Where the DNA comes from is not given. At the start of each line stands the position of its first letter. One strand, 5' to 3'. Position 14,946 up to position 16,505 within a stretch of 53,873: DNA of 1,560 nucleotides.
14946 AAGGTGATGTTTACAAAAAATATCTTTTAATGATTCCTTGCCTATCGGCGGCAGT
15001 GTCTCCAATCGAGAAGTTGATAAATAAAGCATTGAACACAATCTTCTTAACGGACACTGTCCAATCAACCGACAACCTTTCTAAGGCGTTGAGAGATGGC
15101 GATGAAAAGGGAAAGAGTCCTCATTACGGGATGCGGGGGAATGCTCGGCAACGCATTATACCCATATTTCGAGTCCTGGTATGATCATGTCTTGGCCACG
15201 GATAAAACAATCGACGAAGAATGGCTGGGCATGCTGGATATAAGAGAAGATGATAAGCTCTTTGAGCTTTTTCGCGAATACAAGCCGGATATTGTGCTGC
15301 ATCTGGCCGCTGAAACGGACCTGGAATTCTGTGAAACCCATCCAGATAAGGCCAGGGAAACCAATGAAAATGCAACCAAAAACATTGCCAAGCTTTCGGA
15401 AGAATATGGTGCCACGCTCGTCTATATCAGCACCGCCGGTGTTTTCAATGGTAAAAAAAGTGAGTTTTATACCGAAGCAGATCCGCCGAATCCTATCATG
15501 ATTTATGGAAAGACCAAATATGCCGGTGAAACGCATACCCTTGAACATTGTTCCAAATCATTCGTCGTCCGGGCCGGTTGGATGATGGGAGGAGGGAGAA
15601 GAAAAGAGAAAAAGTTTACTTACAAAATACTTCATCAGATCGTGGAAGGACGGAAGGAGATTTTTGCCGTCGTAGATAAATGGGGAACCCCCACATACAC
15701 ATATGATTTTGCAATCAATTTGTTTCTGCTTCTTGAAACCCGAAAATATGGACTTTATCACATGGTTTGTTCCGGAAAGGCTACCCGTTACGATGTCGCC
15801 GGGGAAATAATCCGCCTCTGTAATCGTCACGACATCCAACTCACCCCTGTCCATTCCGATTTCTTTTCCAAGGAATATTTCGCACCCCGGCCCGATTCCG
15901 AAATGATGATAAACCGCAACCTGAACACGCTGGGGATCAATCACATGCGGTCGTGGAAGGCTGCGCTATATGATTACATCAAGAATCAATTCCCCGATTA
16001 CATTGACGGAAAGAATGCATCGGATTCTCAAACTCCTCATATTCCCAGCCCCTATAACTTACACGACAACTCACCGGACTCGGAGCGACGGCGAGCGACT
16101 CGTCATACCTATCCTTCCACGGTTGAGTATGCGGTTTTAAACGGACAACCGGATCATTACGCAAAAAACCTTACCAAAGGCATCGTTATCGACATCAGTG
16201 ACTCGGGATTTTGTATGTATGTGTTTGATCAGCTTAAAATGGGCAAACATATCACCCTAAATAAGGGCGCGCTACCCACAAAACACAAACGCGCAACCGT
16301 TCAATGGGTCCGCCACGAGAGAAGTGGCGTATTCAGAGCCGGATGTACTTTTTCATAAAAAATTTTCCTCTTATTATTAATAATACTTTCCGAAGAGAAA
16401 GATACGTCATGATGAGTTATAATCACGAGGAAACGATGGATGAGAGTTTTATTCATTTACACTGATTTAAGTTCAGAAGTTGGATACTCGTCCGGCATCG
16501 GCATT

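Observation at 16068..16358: PilZ (c-di-GMP receptor) domain fused to an RmlD-like sugar-nucleotide reductase, the first gene of the locus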

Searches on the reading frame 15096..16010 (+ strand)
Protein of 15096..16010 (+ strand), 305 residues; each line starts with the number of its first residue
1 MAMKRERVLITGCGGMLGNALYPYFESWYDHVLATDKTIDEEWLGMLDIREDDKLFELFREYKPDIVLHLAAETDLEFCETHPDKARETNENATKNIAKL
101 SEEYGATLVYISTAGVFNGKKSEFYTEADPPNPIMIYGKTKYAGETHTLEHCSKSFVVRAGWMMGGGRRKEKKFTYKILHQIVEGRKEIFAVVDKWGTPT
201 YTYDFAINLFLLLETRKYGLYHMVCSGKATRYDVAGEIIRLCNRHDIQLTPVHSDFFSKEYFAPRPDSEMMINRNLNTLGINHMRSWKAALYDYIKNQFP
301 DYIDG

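Call 28: search_solved_structures(query=window:15096-16010:+, max_evalue=0.00001, show_alignments=1)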
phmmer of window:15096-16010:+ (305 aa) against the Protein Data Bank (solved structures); distinct sequences matched with E-value up to 0.00001: 27.
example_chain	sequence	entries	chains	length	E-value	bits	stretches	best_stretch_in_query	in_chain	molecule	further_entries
5u9c_A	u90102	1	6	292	1.1e-43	153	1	2-295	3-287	dTDP-4-dehydrorhamnose Reductase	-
3sc6_A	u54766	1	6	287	1.3e-37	133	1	5-292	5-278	dTDP-4-dehydrorhamnose reductase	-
1vl0_A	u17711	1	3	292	9.3e-37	130.2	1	7-295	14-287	DTDP-4-dehydrorhamnose reductase, rfbD ortholog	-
8g22_A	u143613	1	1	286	2.5e-33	119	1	7-298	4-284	dTDP-4-dehydrorhamnose reductase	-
4wpg_A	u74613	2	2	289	4.3e-31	111.6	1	6-273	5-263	dTDP-4-dehydrorhamnose reductase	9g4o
4ndn_E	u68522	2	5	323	5.9e-25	91.5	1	5-289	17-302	Methionine adenosyltransferase 2 subunit beta | Isoform 2 of Methionine adenosyltransferase 2 subunit beta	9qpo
4ktt_E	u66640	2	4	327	6.2e-25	91.4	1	5-289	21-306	Methionine adenosyltransferase 2 subunit beta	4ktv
30gd_E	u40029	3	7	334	6.6e-25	91.3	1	5-289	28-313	Isoform 1 of Methionine adenosyltransferase 2 subunit beta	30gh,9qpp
2ydx_A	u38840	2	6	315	7.4e-25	91.1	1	6-289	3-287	METHIONINE ADENOSYLTRANSFERASE 2 SUBUNIT BETA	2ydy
1kbz_A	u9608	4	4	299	3.2e-23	85.8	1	53-250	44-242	dTDP-glucose oxidoreductase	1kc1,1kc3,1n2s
2ggs_A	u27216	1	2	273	1.9e-22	83.3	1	7-239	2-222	273aa long hypothetical dTDP-4-dehydrorhamnose reductase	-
8ctr_A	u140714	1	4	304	1.5e-17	67.2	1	7-250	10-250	dTDP-4-dehydrorhamnose reductase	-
9gpi_D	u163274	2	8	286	6.5e-15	58.5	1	7-242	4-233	dTDP-4-dehydrorhamnose reductase, putative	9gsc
9ar1_A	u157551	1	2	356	8.6e-10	41.7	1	3-147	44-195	dTDP-glucose 4,6-dehydratase related protein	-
8w3u_A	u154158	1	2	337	9e-10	41.6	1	3-147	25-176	dTDP-glucose 4,6-dehydratase related protein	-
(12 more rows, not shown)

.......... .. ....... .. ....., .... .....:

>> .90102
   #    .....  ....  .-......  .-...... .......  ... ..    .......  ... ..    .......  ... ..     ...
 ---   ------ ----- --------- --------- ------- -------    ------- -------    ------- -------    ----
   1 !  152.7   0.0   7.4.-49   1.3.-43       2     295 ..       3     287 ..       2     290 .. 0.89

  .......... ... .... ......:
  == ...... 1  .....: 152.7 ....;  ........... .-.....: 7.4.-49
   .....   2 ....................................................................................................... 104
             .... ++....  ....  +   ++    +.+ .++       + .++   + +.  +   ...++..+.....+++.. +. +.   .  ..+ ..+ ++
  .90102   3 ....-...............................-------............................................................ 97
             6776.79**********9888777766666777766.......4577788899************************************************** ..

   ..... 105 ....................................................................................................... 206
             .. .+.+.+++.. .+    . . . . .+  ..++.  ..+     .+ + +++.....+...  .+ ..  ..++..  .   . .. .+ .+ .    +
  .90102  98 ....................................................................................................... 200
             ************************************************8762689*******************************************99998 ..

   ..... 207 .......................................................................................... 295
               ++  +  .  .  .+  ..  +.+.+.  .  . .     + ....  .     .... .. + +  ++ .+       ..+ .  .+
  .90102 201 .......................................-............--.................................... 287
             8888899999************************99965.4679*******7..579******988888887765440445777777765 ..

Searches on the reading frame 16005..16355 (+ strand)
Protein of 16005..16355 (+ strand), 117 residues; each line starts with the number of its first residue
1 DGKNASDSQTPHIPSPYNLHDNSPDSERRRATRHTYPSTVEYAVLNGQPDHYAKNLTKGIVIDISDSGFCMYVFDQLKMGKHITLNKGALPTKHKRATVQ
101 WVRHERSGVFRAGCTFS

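Call 3: search_protein_families(library=pfam, proteins=[window:16005-16355:+], max_evalue=10)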
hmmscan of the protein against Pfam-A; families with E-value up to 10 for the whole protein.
window:16005-16355:+ (117 aa): 1 family
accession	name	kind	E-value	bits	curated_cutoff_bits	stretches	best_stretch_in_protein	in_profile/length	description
PF07238.19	PilZ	-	0.0012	19.6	22.5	1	27-116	1-85/102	PilZ domain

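Call 10: search_protein_families(library=pfam, alignment_id=A2, max_evalue=0.01)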
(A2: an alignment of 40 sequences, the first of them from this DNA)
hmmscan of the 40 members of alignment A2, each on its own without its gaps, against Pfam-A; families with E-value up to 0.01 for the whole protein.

A. member 1, seq(99 aa): 1 family
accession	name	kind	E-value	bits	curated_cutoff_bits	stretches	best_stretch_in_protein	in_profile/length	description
PF07238.19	PilZ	-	0.00067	20.4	22.5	1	9-98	1-85/102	PilZ domain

B. families by the number of members that match (of 40 scanned): 1 family
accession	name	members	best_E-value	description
PF07238.19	PilZ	31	5e-10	PilZ domain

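Call 11: search_solved_structures(query=A2, max_evalue=1, show_alignments=3)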
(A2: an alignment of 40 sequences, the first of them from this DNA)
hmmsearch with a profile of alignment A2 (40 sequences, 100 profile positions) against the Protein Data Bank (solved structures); distinct sequences matched with E-value up to 1: 5.
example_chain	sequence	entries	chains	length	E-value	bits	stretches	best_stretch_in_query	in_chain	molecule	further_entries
8pf0_A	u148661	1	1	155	0.28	14.4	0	44-79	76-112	Affilin variant Af1 (77405)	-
1sr3_A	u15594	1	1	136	0.47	13.6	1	13-62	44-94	APO-CCME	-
6n5m_A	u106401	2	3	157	0.51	13.5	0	44-78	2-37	Polyubiquitin-C | Ubiquitin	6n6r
5vx6_A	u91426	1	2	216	0.55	13.4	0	4-68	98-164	Uncharacterized protein YpfA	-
8ce8_E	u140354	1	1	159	0.66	13.2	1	13-62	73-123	Cytochrome c-type biogenesis protein CcmE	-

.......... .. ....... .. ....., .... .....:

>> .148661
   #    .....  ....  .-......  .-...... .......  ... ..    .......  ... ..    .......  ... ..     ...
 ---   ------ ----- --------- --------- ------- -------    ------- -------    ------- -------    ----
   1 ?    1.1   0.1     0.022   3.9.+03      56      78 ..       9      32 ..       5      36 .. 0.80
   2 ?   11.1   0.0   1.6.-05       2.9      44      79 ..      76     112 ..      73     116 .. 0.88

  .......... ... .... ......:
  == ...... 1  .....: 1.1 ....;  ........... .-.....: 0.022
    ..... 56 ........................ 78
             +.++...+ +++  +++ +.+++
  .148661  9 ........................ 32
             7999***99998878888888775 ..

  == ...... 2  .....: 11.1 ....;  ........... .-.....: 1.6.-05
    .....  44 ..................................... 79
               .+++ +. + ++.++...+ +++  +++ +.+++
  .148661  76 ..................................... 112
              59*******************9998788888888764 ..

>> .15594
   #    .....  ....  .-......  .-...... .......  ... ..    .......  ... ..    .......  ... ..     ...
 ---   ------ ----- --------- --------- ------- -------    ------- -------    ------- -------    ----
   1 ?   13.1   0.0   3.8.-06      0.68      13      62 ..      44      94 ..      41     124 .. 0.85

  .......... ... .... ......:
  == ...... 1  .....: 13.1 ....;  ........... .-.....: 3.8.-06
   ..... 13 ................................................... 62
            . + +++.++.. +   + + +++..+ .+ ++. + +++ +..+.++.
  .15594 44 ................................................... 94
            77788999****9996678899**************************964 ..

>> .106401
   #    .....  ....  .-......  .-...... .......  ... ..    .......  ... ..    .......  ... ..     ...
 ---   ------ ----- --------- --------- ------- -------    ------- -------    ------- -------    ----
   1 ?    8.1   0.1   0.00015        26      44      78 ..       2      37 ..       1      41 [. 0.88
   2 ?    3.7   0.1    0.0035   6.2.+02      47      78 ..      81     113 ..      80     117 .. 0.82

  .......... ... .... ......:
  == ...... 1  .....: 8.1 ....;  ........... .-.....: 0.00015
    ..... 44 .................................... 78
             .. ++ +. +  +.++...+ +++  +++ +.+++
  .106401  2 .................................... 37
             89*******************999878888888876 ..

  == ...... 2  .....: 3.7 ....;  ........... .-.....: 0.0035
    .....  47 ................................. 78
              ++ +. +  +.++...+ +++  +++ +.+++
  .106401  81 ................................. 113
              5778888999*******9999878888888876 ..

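Call 22: predict_structure(alignment_id=A2)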
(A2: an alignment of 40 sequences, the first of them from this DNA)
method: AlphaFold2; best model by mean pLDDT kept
length: 99 residues; sequences in the alignment: 40
mean_pLDDT: 84.3   pTM: 0.73
mean pLDDT of the five models: 84.3, 84.1, 81.9, 81.3, 80.4
residues with pLDDT >= 90: 55; 70-90: 23; 50-70: 18; < 50: 3
segments of 3 or more residues with pLDDT < 50: none
pLDDT, mean of each block of 10 residues (from residue 1): 53 77 88 78 92 95 89 78 97 95
secondary structure, 60 per line:
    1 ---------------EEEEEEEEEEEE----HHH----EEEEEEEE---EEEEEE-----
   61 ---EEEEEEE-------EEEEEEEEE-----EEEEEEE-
elements in order: E16-27 E39-46 E50-55 E64-70 E78-86 E92-98

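Call 25: fold_search(model_id=the predicted structure, library=pdb)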
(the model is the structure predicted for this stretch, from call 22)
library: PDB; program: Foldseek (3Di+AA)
matches with E <= 10: 662; with E <= 0.001: 4
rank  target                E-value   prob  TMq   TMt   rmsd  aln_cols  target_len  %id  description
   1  3kyf                  2.5e-04  1.00  0.67  0.31   3.5       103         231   16  Crystal structure of P4397 complexed with c-di-GMP (released 2010-04-14)
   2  4p00_A                2.7e-04  1.00  0.67  0.10   3.8       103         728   20  Bacterial Cellulose Synthase in complex with cyclic-di-GMP and UDP (released 2014-04-09)
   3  5ej1_A                6.2e-04  1.00  0.66  0.10   4.0       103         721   20  Pre-translocation state of bacterial cellulose synthase (released 2016-03-30)
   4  5y6g                  8.0e-04  1.00  0.62  0.48   4.2       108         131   17  PilZ domain with c-di-GMP of YcgR from Escherichia coli (released 2018-07-18)
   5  5y6f                  1.4e-03  1.00  0.64  0.31   3.1        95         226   21  Crystal structure of YcgR in complex with c-di-GMP from Escherichia coli (released 2018-07-18)
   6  4hg6_A                1.6e-03  1.00  0.69  0.10   3.1       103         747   20  Structure of a cellulose synthase - cellulose translocation intermediate (released 2012-12-19)
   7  2gjg                  1.8e-03  1.00  0.57  0.25   3.9        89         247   13  CRYSTAL STRUCTURE OF A PILZ-CONTAINING PROTEIN (PP4397) FROM PSEUDOMONAS PUTIDA KT2440 AT 2.25 A RESOLUTION (released 2006-04-25)
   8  4xrn_B                1.9e-03  1.00  0.57  0.55   4.9        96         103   17  Pilz domain with c-di-gmp of a protein from Pseudomonas aeruginosa (released 2016-02-03)
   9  9fnn_A                2.1e-03  1.00  0.65  0.09   2.5        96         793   18  Cryo-EM structure of the c-di-GMP-saturated 'crown'less Bcs macrocomplex for cellulose secretion in E. coli (released 2024-10-16)
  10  8u0i                  2.2e-03  1.00  0.59  0.68   3.5        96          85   16  Crystal structure of PA0012 complexed with cyclic-di-GMP from Pseudomonas aeruginosa (released 2024-09-04)
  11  4xrn_C                2.2e-03  1.00  0.58  0.53   4.9        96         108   17  Pilz domain with c-di-gmp of a protein from Pseudomonas aeruginosa (released 2016-02-03)
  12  5kgo_D                3.4e-03  1.00  0.56  0.27   4.9       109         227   13  Structure of K. pneumonia MrkH-c-di-GMP complex (released 2016-08-17)
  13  5kgo_A                4.6e-03  1.00  0.50  0.26   6.2       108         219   15  Structure of K. pneumonia MrkH-c-di-GMP complex (released 2016-08-17)
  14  4xrn_A                4.8e-03  1.00  0.57  0.54   5.0        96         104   17  Pilz domain with c-di-gmp of a protein from Pseudomonas aeruginosa (released 2016-02-03)
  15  5vx6_B                5.1e-03  1.00  0.61  0.31   4.0       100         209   15  Structure of Bacillus subtilis Inhibitor of motility (MotI/DgrA) (released 2017-11-22)
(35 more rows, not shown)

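Call 39: find_homologous_proteins(query=A2, max_evalue=0.001)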
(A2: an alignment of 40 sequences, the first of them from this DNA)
Query A2 (40 sequences) (99 aa, profile of the alignment): 2 proteins with E <= 0.001 among 239 candidates.
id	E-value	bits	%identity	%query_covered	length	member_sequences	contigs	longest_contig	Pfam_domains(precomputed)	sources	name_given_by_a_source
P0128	1.3e-10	59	23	92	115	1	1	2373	PF07238.20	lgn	-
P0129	2.6e-10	58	44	59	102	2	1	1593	-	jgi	jgi:hypothetical protein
